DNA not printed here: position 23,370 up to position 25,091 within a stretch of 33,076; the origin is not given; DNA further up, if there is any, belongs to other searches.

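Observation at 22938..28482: Seven-gene radical-SAM peptide-maturation cassette: an expanded, archaeal His-Xaa-Ser (Hxs)-like system with four radical SAM enzymes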

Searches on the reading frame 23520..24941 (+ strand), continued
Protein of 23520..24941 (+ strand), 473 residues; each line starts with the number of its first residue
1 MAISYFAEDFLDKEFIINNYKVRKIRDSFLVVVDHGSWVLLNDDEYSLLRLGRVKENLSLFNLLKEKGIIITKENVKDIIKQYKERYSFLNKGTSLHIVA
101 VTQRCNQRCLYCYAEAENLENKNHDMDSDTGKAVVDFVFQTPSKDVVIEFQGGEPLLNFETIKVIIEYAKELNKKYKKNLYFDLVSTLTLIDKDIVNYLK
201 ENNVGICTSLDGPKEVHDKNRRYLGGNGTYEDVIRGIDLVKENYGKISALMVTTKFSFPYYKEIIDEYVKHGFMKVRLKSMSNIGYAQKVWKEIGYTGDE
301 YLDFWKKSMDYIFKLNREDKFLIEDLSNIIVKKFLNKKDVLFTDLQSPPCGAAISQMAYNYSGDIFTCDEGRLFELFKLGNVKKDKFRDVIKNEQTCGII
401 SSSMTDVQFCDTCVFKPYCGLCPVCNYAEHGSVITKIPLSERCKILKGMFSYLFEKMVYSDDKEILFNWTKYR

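Call 43: search_protein_families(library=ncbifam, proteins=[L001:9365-10321:+, L091:9381-10337:+, L093:9379-10329:+, L007:5549-6535:+, L081:11580-13892:+, L047:9703-11460:+, L081:8462-8812:+], max_evalue=0.00001)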
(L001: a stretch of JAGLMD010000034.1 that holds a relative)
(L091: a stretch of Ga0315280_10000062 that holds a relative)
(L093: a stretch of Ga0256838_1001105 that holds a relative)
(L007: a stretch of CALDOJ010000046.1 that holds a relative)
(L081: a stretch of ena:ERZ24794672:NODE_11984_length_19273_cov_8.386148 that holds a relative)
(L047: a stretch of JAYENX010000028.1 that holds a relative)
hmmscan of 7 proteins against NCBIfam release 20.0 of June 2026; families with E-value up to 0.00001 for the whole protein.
L001:9365-10321:+ (318 aa): 44 families (the best 25 are shown)
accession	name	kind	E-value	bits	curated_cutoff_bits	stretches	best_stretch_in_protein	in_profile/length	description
NF038332.1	rSAM_rare_HxsC4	exception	8e-48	163.3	500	1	5-314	10-333/335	radical SAM protein HxsC4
TIGR03977.1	rSAM_pair_HxsC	equivalog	2.6e-27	95.5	267.9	1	18-244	34-253/292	His-Xaa-Ser system radical SAM maturase HxsC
TIGR02668.1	moaA_archaeal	equivalog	2.6e-21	75.9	325.25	1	13-194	14-190/303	GTP 3',8-cyclase MoaA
TIGR04545.1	rSAM_ahbD_hemeb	equivalog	5.2e-21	75.4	500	1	15-188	6-173/339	heme b synthase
TIGR04054.1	rSAM_NirJ1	equivalog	7.1e-20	71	650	1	17-188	44-208/387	putative heme d1 biosynthesis radical SAM protein NirJ1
NF045574.1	sacti_mat_StsB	exception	4.1e-19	68.8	625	1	4-192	93-271/466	StsB family radical SAM/SPASM domain sactipeptide maturase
TIGR04053.2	TIGR04053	equivalog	7.7e-19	68.2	395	1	18-188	17-184/366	TIGR04053 family radical SAM/SPASM domain-containing protein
NF001199.0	PRK00164.2-1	equivalog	1.2e-18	67.3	231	1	12-180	15-178/308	GTP 3',8-cyclase MoaA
TIGR04546.1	rSAM_ahbC_deAc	equivalog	2.2e-18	66.3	650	1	18-186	48-209/390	12,18-didecarboxysiroheme deacetylase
TIGR04055.1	rSAM_NirJ2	equivalog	1.8e-17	63.9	500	1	18-189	9-173/326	putative heme d1 biosynthesis radical SAM protein NirJ2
TIGR02666.1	moaA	equivalog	2.9e-17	62.6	284.05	1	8-183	9-186/336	GTP 3',8-cyclase MoaA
TIGR04250.1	SCM_rSAM_ScmE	equivalog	4.6e-17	62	400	1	11-179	5-167/358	SynChlorMet cassette radical SAM/SPASM protein ScmE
TIGR04251.1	SCM_rSAM_ScmF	equivalog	5.3e-16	59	400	1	15-191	10-185/353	SynChlorMet cassette radical SAM/SPASM protein ScmF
TIGR04466.1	rSAM_BlsE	equivalog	6.9e-16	58.6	400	1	10-187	4-172/327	cytosylglucuronate decarboxylase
TIGR03962.1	mycofact_rSAM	equivalog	9.1e-16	57.9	265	1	14-175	17-171/339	mycofactocin radical SAM maturase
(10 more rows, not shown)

L091:9381-10337:+ (318 aa): 45 families (the best 25 are shown)
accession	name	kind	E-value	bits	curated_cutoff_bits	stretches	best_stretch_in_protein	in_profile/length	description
NF038332.1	rSAM_rare_HxsC4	exception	4.7e-40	137.8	500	2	6-216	17-226/335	radical SAM protein HxsC4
TIGR03977.1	rSAM_pair_HxsC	equivalog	3.8e-27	94.9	267.9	1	12-234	34-255/292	His-Xaa-Ser system radical SAM maturase HxsC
TIGR04545.1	rSAM_ahbD_hemeb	equivalog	2.1e-23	83.3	500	1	11-190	8-183/339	heme b synthase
NF050035.1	rSAM_WgK_link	exception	8.9e-22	77.6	650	1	5-268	11-267/367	radical SAM/SPASM peptide maturase WgkB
TIGR04054.1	rSAM_NirJ1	equivalog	1.2e-21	76.8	650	1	11-180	44-206/387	putative heme d1 biosynthesis radical SAM protein NirJ1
TIGR04251.1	SCM_rSAM_ScmF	equivalog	7.6e-21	74.9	400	1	12-191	13-191/353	SynChlorMet cassette radical SAM/SPASM protein ScmF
TIGR04051.1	rSAM_NirJ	equivalog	1.9e-20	73.1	515.45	1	13-181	12-173/354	heme d1 biosynthesis radical SAM protein NirJ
TIGR04053.2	TIGR04053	equivalog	5.3e-20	72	395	1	12-188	17-192/366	TIGR04053 family radical SAM/SPASM domain-containing protein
TIGR04546.1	rSAM_ahbC_deAc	equivalog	6.2e-20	71.3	650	1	12-180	48-209/390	12,18-didecarboxysiroheme deacetylase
TIGR03962.1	mycofact_rSAM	equivalog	1.5e-18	67.1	265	1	10-189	19-192/339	mycofactocin radical SAM maturase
TIGR04055.1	rSAM_NirJ2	equivalog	7e-17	61.9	500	1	9-183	6-173/326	putative heme d1 biosynthesis radical SAM protein NirJ2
NF045574.1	sacti_mat_StsB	exception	1.4e-16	60.4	625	1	13-182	106-267/466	StsB family radical SAM/SPASM domain sactipeptide maturase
TIGR04317.1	W_rSAM_matur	equivalog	4e-15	55.8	380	1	11-181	12-181/349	tungsten cofactor oxidoreductase radical SAM maturase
NF041298.1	rSAM_mat_DynA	equivalog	8.8e-15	54.5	450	1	7-176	5-179/356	dynobactin maturation radical SAM/SPASM protein DynA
TIGR04347.1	pseudo_SAM_Halo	equivalog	1.1e-14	54.5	525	1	11-179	46-207/390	TIGR04347 family pseudo-SAM/SPASM protein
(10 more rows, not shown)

L093:9379-10329:+ (316 aa): 44 families (the best 25 are shown)
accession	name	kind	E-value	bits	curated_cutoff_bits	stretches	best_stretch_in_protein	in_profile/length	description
NF038332.1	rSAM_rare_HxsC4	exception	2.4e-44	151.9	500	1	3-297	15-335/335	radical SAM protein HxsC4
TIGR04545.1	rSAM_ahbD_hemeb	equivalog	5.3e-26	91.9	500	1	8-183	6-180/339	heme b synthase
TIGR04053.2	TIGR04053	equivalog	9.9e-26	90.8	395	1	11-183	17-191/366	TIGR04053 family radical SAM/SPASM domain-containing protein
TIGR03977.1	rSAM_pair_HxsC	equivalog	1.9e-25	89.4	267.9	1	11-228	34-255/292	His-Xaa-Ser system radical SAM maturase HxsC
TIGR04055.1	rSAM_NirJ2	equivalog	9.2e-23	81.3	500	1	11-184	9-180/326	putative heme d1 biosynthesis radical SAM protein NirJ2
TIGR04347.1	pseudo_SAM_Halo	equivalog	1.1e-22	80.9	525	1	10-179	46-213/390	TIGR04347 family pseudo-SAM/SPASM protein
TIGR04466.1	rSAM_BlsE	equivalog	3.2e-20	72.8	400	1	6-178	7-175/327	cytosylglucuronate decarboxylase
TIGR04133.1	rSAM_w_lipo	hypoth_equivalog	1.4e-19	70.3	425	1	9-190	31-214/350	TIGR04133 family radical SAM/SPASM protein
TIGR04303.1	GeoRSP_rSAM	equivalog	2.3e-19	70.2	400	1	8-182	11-181/325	GeoRSP system radical SAM/SPASM protein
TIGR03913.1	rad_SAM_trio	equivalog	5.1e-19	68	591.75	1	8-197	25-217/477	GDL motif peptide-associated radical SAM/SPASM maturase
TIGR04051.1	rSAM_NirJ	equivalog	9.8e-19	67.5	515.45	1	12-184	12-182/354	heme d1 biosynthesis radical SAM protein NirJ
TIGR04054.1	rSAM_NirJ1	equivalog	1.8e-18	66.3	650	1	11-172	45-204/387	putative heme d1 biosynthesis radical SAM protein NirJ1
NF045646.2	rSAM_Se_TrsS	equivalog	4.7e-18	65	490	1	7-164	91-250/441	radical SAM (seleno)protein TrsS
TIGR04546.1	rSAM_ahbC_deAc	equivalog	8.7e-18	64.3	650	1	11-172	48-207/390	12,18-didecarboxysiroheme deacetylase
NF045702.1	rSAM_GDGT_ether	equivalog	2e-17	63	450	1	7-161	91-249/486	tetraether lipid synthase Tes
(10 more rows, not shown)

L007:5549-6535:+ (328 aa): 37 families (the best 25 are shown)
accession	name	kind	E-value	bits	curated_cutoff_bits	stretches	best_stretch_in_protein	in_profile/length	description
NF038332.1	rSAM_rare_HxsC4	exception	4.3e-33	114.9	500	1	5-306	16-335/335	radical SAM protein HxsC4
TIGR03977.1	rSAM_pair_HxsC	equivalog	1.3e-29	103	267.9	1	12-249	34-267/292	His-Xaa-Ser system radical SAM maturase HxsC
TIGR04251.1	SCM_rSAM_ScmF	equivalog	3.9e-25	89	400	1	12-199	13-196/353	SynChlorMet cassette radical SAM/SPASM protein ScmF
TIGR04054.1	rSAM_NirJ1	equivalog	4.6e-20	71.6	650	1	4-177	37-200/387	putative heme d1 biosynthesis radical SAM protein NirJ1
TIGR02668.1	moaA_archaeal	equivalog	7.3e-20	71.1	325.25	1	4-216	11-215/303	GTP 3',8-cyclase MoaA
NF045574.1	sacti_mat_StsB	exception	8.7e-20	71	625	1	12-194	105-276/466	StsB family radical SAM/SPASM domain sactipeptide maturase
TIGR04545.1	rSAM_ahbD_hemeb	equivalog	9.7e-20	71.3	500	1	7-189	4-177/339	heme b synthase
TIGR04051.1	rSAM_NirJ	equivalog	2.2e-19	69.7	515.45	1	12-178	11-167/354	heme d1 biosynthesis radical SAM protein NirJ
TIGR04053.2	TIGR04053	equivalog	1.3e-17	64.1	395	1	11-186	16-185/366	TIGR04053 family radical SAM/SPASM domain-containing protein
NF050035.1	rSAM_WgK_link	exception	1.9e-17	63.3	650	1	4-183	10-180/367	radical SAM/SPASM peptide maturase WgkB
TIGR04546.1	rSAM_ahbC_deAc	equivalog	2.3e-17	62.9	650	1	5-177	41-203/390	12,18-didecarboxysiroheme deacetylase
TIGR04055.1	rSAM_NirJ2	equivalog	6.1e-17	62.1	500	1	11-233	8-215/326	putative heme d1 biosynthesis radical SAM protein NirJ2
NF001199.0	PRK00164.2-1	equivalog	1.2e-16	60.7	231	1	5-177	14-178/308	GTP 3',8-cyclase MoaA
TIGR02666.1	moaA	equivalog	2.2e-16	59.8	284.05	1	6-236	13-241/336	GTP 3',8-cyclase MoaA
TIGR02109.1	PQQ_syn_pqqE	equivalog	1.8e-15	56.7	381.35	1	9-223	13-218/358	pyrroloquinoline quinone biosynthesis protein PqqE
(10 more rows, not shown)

L081:11580-13892:+ (770 aa): 57 families (the best 25 are shown)
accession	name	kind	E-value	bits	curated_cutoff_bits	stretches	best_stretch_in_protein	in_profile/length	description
NF038332.1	rSAM_rare_HxsC4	exception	1.3e-49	169.2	500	2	2-223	14-243/335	radical SAM protein HxsC4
TIGR02026.1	BchE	equivalog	1e-41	143.4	481.35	1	377-675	53-357/497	magnesium-protoporphyrin IX monomethyl ester anaerobic oxidative cyclase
NF050148.1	rSAM_ApyD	equivalog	1.9e-38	132.3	750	1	331-673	24-356/645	RiPP biosynthesis radical SAM protein ApyD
NF038361.1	rSAM_Sden_1168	equivalog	1.2e-35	123.1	575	1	331-706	84-472/560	Sden_1168 family B12-binding radical SAM P-methyltransferase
TIGR03471.1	HpnJ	equivalog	8e-32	110.7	577.6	1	403-769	84-455/472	hopanoid biosynthesis associated radical SAM protein HpnJ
TIGR04479.1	bcpD_PhpK_rSAM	subfamily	7.7e-29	100.4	600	1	399-681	123-407/504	PhpK family radical SAM P-methyltransferase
TIGR03977.1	rSAM_pair_HxsC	equivalog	5.7e-26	91.1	267.9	1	12-239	35-268/292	His-Xaa-Ser system radical SAM maturase HxsC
TIGR04072.2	rSAM_ladder_B12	equivalog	3.9e-25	88.4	360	1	401-709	84-374/443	lipid biosynthesis B12-binding/radical SAM protein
TIGR03975.1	rSAM_ocin_1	subfamily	1.5e-24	86.5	281.85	1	410-677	151-424/606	RiPP maturation radical SAM C-methyltransferase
TIGR04053.2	TIGR04053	equivalog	2.8e-23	82.8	395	1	12-184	18-194/366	TIGR04053 family radical SAM/SPASM domain-containing protein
TIGR04013.1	B12_SAM_MJ_1487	hypoth_equivalog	3.3e-22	78.9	251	1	373-708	28-358/382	TIGR04013 family B12-binding domain/radical SAM domain-containing protein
TIGR04545.1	rSAM_ahbD_hemeb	equivalog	1.8e-21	76.9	500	1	12-192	10-191/339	heme b synthase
NF033712.0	B12_rSAM_KedN5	subfamily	1.8e-20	72.8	700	1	384-531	59-215/624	KedN5 family methylcobalamin-dependent radical SAM C-methyltransferase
TIGR04014.1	B12_SAM_MJ_0865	equivalog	3.7e-20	72.1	360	1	379-690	30-343/434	methyl-coenzyme M reductase glutamine C-methyltransferase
TIGR04055.1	rSAM_NirJ2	equivalog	2.1e-19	70.3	500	1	8-190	6-188/326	putative heme d1 biosynthesis radical SAM protein NirJ2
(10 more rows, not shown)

L047:9703-11460:+ (585 aa): 55 families (the best 25 are shown)
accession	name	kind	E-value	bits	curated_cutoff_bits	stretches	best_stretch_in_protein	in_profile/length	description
NF047865.1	rSAM_PapB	equivalog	1.6e-32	113.1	340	1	242-551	3-311/330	PapB family radical SAM/SPASM ranthipeptide maturase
TIGR04068.1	rSAM_ocin_clost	equivalog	5.9e-23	81.5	500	1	242-355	84-206/462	Cys-rich peptide radical SAM maturase CcpM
TIGR04115.1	rSAM_Cxxx_rpt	equivalog_domain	7.8e-22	78.2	350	1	245-559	5-326/359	radical SAM peptide maturase, CXXX-repeat target family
TIGR03974.1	rSAM_six_Cys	equivalog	1.1e-20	73.9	425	1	245-549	100-406/451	thioether cross-link-forming SCIFF peptide maturase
TIGR03942.1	sulfatase_rSAM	equivalog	1.2e-20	74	349.45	1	249-551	8-316/363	anaerobic sulfatase maturase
TIGR04064.1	rSAM_nif11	equivalog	1.4e-19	70.2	518.7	1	244-355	80-199/459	nif11-like peptide radical SAM maturase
NF040492.1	not_ScfB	exception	2.3e-18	66.3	855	1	245-517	98-382/450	ScfB-related radical SAM/SPASM orphan maturase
TIGR03978.1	rSAM_paired_1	equivalog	3.2e-18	65.7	370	1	246-355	87-203/466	His-Xaa-Ser system radical SAM maturase HxsB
NF041298.1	rSAM_mat_DynA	equivalog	6.8e-18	64.8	450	1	249-493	8-266/356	dynobactin maturation radical SAM/SPASM protein DynA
NF041707.1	rSAM_YhhB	equivalog_domain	6.8e-18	64.7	445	1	247-355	7-127/369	cyclophane-forming radical SAM/SPASM peptide maturase YhhB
TIGR03906.1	quino_hemo_SAM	equivalog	7.6e-17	61.1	453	1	235-355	87-216/467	quinohemoprotein amine dehydrogenase maturation protein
TIGR04148.1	GG_samocin_CFB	equivalog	3e-16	59.6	300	1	240-361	15-153/411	radical SAM peptide maturase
NF038283.1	viperin_w_prok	equivalog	2.3e-15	56.5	180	1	246-354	6-118/281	viperin family antiviral radical SAM protein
NF038170.1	lachnocin_rSAM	equivalog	2.4e-15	56.3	550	1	244-533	78-379/440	lachnocin radical SAM maturase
TIGR04083.1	rSAM_pep_methan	hypoth_equivalog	8.6e-15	54.5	300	1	249-354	7-114/376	TIGR04083 family peptide-modifying radical SAM enzyme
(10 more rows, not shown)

L081:8462-8812:+ (116 aa): 2 families
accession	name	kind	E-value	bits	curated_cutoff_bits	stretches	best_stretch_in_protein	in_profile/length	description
NF038313.3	HisXaaSer_A4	exception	1.3e-13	51.6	55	1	14-116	1-93/93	His-Xaa-Ser repeat protein HxsA4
NF038309.1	HisXaaSer_A3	equivalog_domain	7e-09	35.4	65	1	15-98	2-79/81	His-Xaa-Ser repeat protein HxsA3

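Call 83: predict_structure(alignment_id=A1)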
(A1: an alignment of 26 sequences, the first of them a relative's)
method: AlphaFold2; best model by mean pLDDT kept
length: 473 residues; sequences in the alignment: 26
mean_pLDDT: 89.6   pTM: 0.89
mean pLDDT of the five models: 89.6, 88.8, 88.3, 86.9, 84.5
residues with pLDDT >= 90: 322; 70-90: 114; 50-70: 28; < 50: 9
segments of 3 or more residues with pLDDT < 50: 1-8
pLDDT, mean of each block of 10 residues (from residue 1): 42 81 94 93 97 95 96 91 84 90 92 82 93 98 94 94 99 97 96 97 96 96 92 97 92 96 98 94 88 94 98 97 94 84 57 83 92 90 96 87 70 84 82 70 90 95 94 80
secondary structure, 60 per line:
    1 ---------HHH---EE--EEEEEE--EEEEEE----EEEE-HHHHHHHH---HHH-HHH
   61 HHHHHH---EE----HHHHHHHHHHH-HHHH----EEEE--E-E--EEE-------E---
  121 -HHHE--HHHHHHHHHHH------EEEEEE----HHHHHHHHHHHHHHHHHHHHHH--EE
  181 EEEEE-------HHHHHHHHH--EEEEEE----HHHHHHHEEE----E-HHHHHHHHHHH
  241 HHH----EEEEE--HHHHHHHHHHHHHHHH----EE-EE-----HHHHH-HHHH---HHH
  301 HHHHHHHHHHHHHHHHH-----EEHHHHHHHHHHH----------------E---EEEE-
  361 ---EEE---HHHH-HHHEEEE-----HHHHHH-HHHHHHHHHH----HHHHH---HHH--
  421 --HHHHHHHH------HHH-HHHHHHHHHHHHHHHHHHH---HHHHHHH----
elements in order: E20-25 E28-33 E38-41 H43-50 H58-66 H76-86 H88-91 E96-99 E107-109 H128-138 E145-150 H155-176 E179-185 H193-201 E204-209 H214-220 E221-223 H230-243 E248-252 H255-270 H285-289 H291-294 H298-317 H325-335 E356-359 E364-366 H370-373 E378-381 H387-392 H394-403 H408-412 H423-430 H441-459 H463-469

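Call 85: fold_search(model_id=the predicted structure, library=pdb)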
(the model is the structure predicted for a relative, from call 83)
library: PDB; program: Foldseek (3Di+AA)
matches with E <= 10: 1504; with E <= 0.001: 97
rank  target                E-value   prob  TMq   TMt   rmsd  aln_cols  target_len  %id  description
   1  5wgg_A                2.3e-24  1.00  0.67  0.71   7.8       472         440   21  Structural Insights into Thioether Bond Formation in the Biosynthesis of Sactipeptides (released 2017-07-26)
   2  5why_B                5.5e-23  1.00  0.66  0.74   8.0       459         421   21  Structural Insights into Thioether Bond Formation in the Biosynthesis of Sactipeptides (released 2017-07-26)
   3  5why_A                2.9e-22  1.00  0.66  0.73   8.1       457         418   22  Structural Insights into Thioether Bond Formation in the Biosynthesis of Sactipeptides (released 2017-07-26)
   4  4k37_A                3.2e-21  1.00  0.67  0.86   3.2       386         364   20  Native anSMEcpe with bound AdoMet (released 2013-05-08)
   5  4k37_B                5.2e-21  1.00  0.67  0.85   3.4       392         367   21  Native anSMEcpe with bound AdoMet (released 2013-05-08)
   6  4k36_A                6.1e-21  1.00  0.67  0.82   3.8       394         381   21  His6 tagged anSMEcpe with bound AdoMet (released 2013-05-08)
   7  4k38_A                1.1e-20  1.00  0.67  0.85   3.2       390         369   20  Native anSMEcpe with bound AdoMet and Kp18Cys peptide (released 2013-05-08)
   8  4k39_A                1.2e-20  1.00  0.67  0.86   3.0       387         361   21  Native anSMEcpe with bound AdoMet and Cp18Cys peptide (released 2013-05-08)
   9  4k39_B                3.0e-20  1.00  0.66  0.85   3.3       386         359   21  Native anSMEcpe with bound AdoMet and Cp18Cys peptide (released 2013-05-08)
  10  4k36_B                9.3e-20  1.00  0.67  0.85   3.3       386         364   21  His6 tagged anSMEcpe with bound AdoMet (released 2013-05-08)
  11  4k38_B                1.0e-19  1.00  0.68  0.88   3.1       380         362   21  Native anSMEcpe with bound AdoMet and Kp18Cys peptide (released 2013-05-08)
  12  8vpo                  3.8e-18  1.00  0.67  0.70   5.3       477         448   18  X-Ray Crystal Structure of TigE from Paramaledivibacter caminithermalis (released 2024-02-07)
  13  9gm3_C                9.5e-16  1.00  0.62  0.78   4.2       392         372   15  Crystal structure of the complex formed between the radical SAM protein ChlB and the leader region of its precursor su (released 2025-06-25)
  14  9gm3_A                4.6e-15  1.00  0.64  0.79   4.1       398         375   15  Crystal structure of the complex formed between the radical SAM protein ChlB and the leader region of its precursor su (released 2025-06-25)
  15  9gmc_A                4.9e-15  1.00  0.63  0.79   4.2       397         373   15  Crystal structure of the complex formed between the radical SAM protein ChlB and the R3A mutant of ChlA (released 2025-06-25)
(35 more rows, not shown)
